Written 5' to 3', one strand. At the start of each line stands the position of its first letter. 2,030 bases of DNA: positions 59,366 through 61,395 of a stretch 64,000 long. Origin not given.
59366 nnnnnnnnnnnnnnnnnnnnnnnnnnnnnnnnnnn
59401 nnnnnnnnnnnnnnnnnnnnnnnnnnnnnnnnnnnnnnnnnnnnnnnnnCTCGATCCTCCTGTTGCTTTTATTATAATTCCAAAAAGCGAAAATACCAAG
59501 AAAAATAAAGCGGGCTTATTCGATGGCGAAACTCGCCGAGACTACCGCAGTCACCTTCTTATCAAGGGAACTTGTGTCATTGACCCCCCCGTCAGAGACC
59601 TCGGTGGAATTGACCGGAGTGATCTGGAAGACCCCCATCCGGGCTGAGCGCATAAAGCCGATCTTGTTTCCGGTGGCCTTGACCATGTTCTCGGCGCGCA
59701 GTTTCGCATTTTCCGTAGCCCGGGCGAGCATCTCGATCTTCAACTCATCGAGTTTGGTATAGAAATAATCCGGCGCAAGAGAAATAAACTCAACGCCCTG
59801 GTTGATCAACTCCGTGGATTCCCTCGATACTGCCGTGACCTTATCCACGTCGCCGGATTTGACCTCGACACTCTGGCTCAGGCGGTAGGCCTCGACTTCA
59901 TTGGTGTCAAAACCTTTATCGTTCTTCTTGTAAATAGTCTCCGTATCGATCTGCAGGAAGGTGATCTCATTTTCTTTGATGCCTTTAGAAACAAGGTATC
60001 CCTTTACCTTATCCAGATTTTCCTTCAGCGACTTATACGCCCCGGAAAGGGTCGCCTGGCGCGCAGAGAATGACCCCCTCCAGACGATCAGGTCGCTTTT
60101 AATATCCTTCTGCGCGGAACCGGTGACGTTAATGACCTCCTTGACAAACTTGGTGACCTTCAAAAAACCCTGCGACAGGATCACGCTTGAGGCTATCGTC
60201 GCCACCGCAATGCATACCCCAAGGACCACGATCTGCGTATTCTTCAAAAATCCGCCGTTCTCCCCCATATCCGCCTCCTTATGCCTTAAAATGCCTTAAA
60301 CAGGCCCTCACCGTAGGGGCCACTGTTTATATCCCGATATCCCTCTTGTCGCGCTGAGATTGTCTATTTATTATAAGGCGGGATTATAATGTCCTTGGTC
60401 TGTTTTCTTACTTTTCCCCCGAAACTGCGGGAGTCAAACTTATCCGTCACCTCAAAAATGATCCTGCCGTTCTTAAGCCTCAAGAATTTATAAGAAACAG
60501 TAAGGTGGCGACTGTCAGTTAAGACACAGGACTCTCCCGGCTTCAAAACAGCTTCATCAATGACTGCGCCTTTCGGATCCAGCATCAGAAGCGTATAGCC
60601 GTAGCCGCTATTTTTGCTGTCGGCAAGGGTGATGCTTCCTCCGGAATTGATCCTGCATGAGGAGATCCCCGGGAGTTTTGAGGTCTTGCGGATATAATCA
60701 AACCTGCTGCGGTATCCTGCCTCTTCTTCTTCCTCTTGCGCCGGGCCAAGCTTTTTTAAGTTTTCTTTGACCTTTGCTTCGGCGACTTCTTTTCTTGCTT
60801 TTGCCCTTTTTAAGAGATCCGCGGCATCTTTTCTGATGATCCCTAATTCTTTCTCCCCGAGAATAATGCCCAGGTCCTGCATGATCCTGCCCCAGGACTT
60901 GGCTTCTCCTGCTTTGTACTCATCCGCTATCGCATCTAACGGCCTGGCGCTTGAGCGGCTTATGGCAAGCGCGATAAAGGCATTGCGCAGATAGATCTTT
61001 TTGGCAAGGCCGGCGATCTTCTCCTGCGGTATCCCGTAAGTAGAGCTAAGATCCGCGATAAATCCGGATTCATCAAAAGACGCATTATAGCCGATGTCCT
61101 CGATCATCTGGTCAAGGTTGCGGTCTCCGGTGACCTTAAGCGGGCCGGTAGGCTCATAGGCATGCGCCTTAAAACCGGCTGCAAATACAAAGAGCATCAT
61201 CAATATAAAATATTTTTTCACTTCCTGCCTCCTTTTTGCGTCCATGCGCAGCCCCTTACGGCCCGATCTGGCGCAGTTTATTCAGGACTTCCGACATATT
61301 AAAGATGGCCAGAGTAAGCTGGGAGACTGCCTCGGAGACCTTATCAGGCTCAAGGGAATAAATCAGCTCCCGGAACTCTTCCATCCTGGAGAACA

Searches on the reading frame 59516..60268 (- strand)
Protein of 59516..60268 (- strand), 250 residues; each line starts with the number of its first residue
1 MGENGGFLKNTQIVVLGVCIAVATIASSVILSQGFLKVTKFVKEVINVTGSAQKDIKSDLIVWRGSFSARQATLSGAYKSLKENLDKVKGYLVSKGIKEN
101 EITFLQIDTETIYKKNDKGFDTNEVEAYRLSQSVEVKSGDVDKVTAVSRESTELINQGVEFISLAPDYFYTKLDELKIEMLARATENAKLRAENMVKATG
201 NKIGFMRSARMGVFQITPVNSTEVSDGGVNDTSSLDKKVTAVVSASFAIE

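Call 4: search_protein_families(library=pfam, proteins=[window:59516-60268:-], max_evalue=0.1)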
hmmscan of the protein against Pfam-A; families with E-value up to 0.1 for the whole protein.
window:59516-60268:- (250 aa): 1 family
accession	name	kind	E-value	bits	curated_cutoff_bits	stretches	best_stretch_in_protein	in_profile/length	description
PF04402.19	SIMPL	-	4e-28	99.5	25.2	1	46-247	1-205/205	Protein of unknown function (DUF541)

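Call 5: search_protein_families(library=phrogs, proteins=[window:59516-60268:-], max_evalue=0.1)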
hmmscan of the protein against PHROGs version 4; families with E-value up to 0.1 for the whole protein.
window:59516-60268:- (250 aa): 4 families
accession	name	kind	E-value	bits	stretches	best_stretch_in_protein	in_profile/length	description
phrog_21759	-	unknown function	0.0015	17.5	1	85-206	144-261/968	-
phrog_1185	-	other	0.0064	17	1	81-159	11-88/301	nudix hydrolase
phrog_36144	-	unknown function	0.0079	16.7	1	43-201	50-211/262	-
phrog_4181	-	unknown function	0.013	16.4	1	100-177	4-75/146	-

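Call 6: search_protein_families(library=ncbifam, proteins=[window:59516-60268:-], max_evalue=0.1)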
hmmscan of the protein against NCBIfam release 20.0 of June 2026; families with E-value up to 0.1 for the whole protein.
window:59516-60268:- (250 aa): 1 family
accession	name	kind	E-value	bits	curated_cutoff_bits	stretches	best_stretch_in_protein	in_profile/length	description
NF008299.0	PRK11087.1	equivalog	0.0011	18.4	249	1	42-217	23-197/238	oxidative stress defense protein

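Call 9: search_protein_families(library=padloc, proteins=[window:59516-60268:-], max_evalue=0.1)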
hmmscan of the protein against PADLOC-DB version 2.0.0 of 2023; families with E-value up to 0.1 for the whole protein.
window:59516-60268:- (250 aa): 2 families
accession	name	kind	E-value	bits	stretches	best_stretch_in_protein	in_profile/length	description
PDLC02389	pAgo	-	0.0013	15.3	1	70-195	131-256/733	-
PDLC00352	PtuB1|PtuB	-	0.012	13.3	0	66-156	107-200/206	Unknown function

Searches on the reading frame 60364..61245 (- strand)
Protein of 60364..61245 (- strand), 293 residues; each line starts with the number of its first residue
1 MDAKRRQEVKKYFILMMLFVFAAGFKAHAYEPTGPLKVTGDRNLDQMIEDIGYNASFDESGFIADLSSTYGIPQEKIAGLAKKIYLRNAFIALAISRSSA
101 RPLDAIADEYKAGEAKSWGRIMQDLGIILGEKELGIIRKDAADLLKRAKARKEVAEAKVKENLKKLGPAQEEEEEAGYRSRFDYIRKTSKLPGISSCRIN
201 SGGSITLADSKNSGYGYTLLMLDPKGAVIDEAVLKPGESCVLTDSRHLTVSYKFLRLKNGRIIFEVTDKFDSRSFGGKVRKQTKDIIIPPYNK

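Call 4: search_protein_families(library=pfam, proteins=[window:60364-61245:-], max_evalue=0.1)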
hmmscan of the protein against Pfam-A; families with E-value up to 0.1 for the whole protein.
window:60364-61245:- (293 aa): 0 families

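Call 5: search_protein_families(library=phrogs, proteins=[window:60364-61245:-], max_evalue=0.1)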
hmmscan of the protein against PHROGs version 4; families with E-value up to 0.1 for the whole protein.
window:60364-61245:- (293 aa): 0 families

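Call 6: search_protein_families(library=ncbifam, proteins=[window:60364-61245:-], max_evalue=0.1)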
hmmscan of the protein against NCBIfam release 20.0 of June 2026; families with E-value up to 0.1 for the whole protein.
window:60364-61245:- (293 aa): 0 families

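Call 9: search_protein_families(library=padloc, proteins=[window:60364-61245:-], max_evalue=0.1)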
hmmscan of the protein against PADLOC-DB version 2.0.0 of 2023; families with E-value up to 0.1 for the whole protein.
window:60364-61245:- (293 aa): 1 family
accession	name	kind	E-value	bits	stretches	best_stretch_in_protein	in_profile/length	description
PDLC05031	PDC-S49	-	0.046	10.5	1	103-179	387-461/624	-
